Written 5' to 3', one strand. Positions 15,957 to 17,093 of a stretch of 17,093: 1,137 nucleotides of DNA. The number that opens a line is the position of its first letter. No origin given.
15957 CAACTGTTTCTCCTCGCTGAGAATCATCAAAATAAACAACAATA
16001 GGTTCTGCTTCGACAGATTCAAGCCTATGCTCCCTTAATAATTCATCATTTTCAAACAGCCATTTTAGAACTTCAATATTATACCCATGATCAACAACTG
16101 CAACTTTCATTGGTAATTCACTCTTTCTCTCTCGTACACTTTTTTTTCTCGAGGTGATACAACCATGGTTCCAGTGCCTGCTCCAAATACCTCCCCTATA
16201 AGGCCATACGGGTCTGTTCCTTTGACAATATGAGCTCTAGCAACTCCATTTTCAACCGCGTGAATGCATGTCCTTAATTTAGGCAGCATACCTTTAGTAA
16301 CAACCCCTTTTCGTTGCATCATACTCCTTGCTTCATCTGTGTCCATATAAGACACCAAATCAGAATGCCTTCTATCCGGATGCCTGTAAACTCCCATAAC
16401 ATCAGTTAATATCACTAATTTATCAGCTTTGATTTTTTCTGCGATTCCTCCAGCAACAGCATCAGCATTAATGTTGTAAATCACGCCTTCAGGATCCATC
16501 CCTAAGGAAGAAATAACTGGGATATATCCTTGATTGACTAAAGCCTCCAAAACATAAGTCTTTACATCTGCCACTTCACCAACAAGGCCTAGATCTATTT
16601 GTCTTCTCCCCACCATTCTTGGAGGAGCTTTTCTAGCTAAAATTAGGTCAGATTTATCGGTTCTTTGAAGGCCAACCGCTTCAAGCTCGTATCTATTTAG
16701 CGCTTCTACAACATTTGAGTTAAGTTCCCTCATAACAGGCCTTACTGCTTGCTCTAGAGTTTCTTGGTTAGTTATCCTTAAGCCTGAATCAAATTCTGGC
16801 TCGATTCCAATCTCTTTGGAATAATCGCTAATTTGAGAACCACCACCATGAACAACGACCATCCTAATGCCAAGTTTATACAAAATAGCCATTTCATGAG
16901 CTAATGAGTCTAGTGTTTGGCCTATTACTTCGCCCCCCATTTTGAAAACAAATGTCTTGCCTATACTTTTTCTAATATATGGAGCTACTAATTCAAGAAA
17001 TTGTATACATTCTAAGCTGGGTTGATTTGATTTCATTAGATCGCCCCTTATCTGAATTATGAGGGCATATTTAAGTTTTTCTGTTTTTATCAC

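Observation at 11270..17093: Acyl-phosphate-forming kinase, receiver-like proteins and a PHP phosphoesterase, with no histidine kinase: a candidate uncharacterised signalling or modification module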

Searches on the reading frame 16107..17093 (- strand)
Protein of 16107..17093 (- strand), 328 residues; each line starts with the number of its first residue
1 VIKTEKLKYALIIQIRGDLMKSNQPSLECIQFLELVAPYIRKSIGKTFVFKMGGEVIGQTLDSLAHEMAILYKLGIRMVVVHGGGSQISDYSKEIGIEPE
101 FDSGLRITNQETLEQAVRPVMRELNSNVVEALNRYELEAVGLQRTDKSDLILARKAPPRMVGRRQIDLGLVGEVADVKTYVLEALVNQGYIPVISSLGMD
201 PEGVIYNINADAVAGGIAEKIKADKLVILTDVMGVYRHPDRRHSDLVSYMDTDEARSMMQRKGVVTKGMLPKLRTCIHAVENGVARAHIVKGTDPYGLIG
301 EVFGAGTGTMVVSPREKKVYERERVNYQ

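Call 4: search_protein_families(library=pfam, proteins=[window:16107-17093:-], max_evalue=0.1)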
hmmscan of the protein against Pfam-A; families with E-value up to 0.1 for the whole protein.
window:16107-17093:- (328 aa): 1 family
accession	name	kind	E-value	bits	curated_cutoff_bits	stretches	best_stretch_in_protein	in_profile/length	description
PF00696.33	AA_kinase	-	2.9e-43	148.7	24.9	1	46-290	1-233/234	Amino acid kinase family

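Call 5: search_protein_families(library=ncbifam, proteins=[window:16107-17093:-], max_evalue=0.1)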
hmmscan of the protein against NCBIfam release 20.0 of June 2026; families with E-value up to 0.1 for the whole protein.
window:16107-17093:- (328 aa): 24 families
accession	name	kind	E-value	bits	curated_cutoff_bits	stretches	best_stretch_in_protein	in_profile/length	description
TIGR00761.1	argB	equivalog_domain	1.3e-64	217.9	151.3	1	48-289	2-231/231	acetylglutamate kinase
NF003641.0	PRK05279.1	equivalog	1.8e-43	149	344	1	26-318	6-296/441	amino-acid N-acetyltransferase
TIGR01890.1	N-Ac-Glu-synth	equivalog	9.1e-37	127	202.85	1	31-316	3-282/429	amino-acid N-acetyltransferase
NF003387.0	PRK04531.1-2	equivalog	1.4e-36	125.9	426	1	46-312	37-287/441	acetylglutamate kinase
NF010662.0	PRK14058.1-4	equivalog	2.4e-35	122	194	1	49-299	3-251/264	[LysW]-aminoadipate/[LysW]-glutamate kinase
NF010659.0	PRK14058.1-1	equivalog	5.1e-29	101.2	223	1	49-293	3-250/267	[LysW]-aminoadipate kinase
NF010661.0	PRK14058.1-3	equivalog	5.1e-27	94.7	251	1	47-291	2-252/283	acetylglutamate/acetylaminoadipate kinase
NF003386.0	PRK04531.1-1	equivalog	2.1e-22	79.7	417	1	48-311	44-291/442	acetylglutamate kinase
NF040647.1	IPPK_Arch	equivalog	1e-17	64.2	120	2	176-295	118-242/259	isopentenyl phosphate kinase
NF010660.0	PRK14058.1-2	equivalog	1.1e-13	51.6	241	1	49-291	3-240/249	[LysW]-aminoadipate/[LysW]-glutamate kinase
TIGR00746.1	arcC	equivalog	1.5e-13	50.4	358.25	1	187-311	188-307/309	carbamate kinase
NF009008.0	PRK12354.1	subfamily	4.5e-11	42.5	361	1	188-301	183-292/308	carbamate kinase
NF009007.0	PRK12352.1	subfamily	9.5e-09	34.6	266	1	187-312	193-314/316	carbamate kinase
TIGR02076.1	pyrH_arch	equivalog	9.6e-09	35.2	158.05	1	209-311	117-221/222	UMP kinase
TIGR01027.1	proB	equivalog_domain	1.1e-07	31.3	186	1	211-323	146-262/363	glutamate 5-kinase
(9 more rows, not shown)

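Call 56: search_solved_structures(query=window:16107-17093:-, show_alignments=2, max_evalue=1e-20)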
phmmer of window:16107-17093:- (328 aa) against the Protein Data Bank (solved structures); distinct sequences matched with E-value up to 1e-20: 10.
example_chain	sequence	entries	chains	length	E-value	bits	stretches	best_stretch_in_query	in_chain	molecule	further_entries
2jj4_A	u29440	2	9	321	1.9e-54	188.3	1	28-314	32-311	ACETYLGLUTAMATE KINASE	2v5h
2rd5_A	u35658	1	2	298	3e-50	174.5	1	22-312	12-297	Acetylglutamate kinase-like protein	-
4usj_A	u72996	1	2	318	3.5e-50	174.3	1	22-312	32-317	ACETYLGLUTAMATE KINASE, CHLOROPLASTIC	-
2buf_A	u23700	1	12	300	4.8e-50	173.9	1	29-313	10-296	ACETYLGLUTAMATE KINASE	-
2bty_A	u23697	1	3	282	7.5e-49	169.9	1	32-311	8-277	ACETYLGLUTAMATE KINASE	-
7nlf_A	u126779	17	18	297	8.9e-48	166.4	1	31-312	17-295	Acetylglutamate kinase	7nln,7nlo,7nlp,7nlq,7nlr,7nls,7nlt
2ap9_A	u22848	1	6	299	1.2e-47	166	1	31-313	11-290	acetylglutamate kinase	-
3s6k_A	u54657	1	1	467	7.2e-22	81.3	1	45-311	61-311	Acetylglutamate kinase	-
3zzf_A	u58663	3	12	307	2.9e-21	79.3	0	46-311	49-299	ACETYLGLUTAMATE KINASE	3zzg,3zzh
3zzi_A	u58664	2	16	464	7.7e-21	77.9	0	46-311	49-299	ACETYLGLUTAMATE KINASE | PROTEIN ARG5,6, MITOCHONDRIAL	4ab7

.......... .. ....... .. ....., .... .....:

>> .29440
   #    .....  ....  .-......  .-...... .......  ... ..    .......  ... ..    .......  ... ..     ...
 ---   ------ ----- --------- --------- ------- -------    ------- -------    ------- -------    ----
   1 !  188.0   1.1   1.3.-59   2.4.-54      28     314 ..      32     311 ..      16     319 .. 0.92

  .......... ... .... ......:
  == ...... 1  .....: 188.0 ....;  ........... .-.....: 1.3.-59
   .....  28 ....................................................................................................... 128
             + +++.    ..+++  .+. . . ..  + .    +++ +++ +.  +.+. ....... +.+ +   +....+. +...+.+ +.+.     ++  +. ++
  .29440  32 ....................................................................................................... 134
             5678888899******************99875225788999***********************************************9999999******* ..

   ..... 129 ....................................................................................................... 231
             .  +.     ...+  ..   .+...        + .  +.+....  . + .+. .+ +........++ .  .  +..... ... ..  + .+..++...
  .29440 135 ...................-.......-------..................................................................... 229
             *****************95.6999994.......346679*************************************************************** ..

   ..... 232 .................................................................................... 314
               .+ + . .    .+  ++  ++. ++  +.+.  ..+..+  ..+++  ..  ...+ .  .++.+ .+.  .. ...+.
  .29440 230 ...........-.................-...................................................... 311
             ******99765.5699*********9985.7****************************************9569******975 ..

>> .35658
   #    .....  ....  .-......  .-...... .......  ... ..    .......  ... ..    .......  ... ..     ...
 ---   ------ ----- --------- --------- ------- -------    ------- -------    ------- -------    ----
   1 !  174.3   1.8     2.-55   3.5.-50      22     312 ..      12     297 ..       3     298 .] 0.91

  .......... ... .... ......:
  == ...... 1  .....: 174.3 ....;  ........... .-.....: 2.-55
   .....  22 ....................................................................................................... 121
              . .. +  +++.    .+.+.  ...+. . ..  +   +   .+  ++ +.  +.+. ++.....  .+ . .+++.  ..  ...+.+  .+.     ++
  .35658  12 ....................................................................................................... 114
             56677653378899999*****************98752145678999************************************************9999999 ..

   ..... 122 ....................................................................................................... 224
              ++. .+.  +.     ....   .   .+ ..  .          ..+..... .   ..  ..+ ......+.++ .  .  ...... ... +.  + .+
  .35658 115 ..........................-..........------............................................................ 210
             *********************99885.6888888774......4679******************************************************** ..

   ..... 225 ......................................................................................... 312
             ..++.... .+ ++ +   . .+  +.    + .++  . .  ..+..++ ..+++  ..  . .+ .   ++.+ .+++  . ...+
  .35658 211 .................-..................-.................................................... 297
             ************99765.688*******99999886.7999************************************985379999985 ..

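Call 91: search_protein_families(library=padloc, proteins=[window:16107-17093:-], max_evalue=0.01)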
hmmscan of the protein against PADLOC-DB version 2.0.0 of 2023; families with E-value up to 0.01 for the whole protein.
window:16107-17093:- (328 aa): 0 families
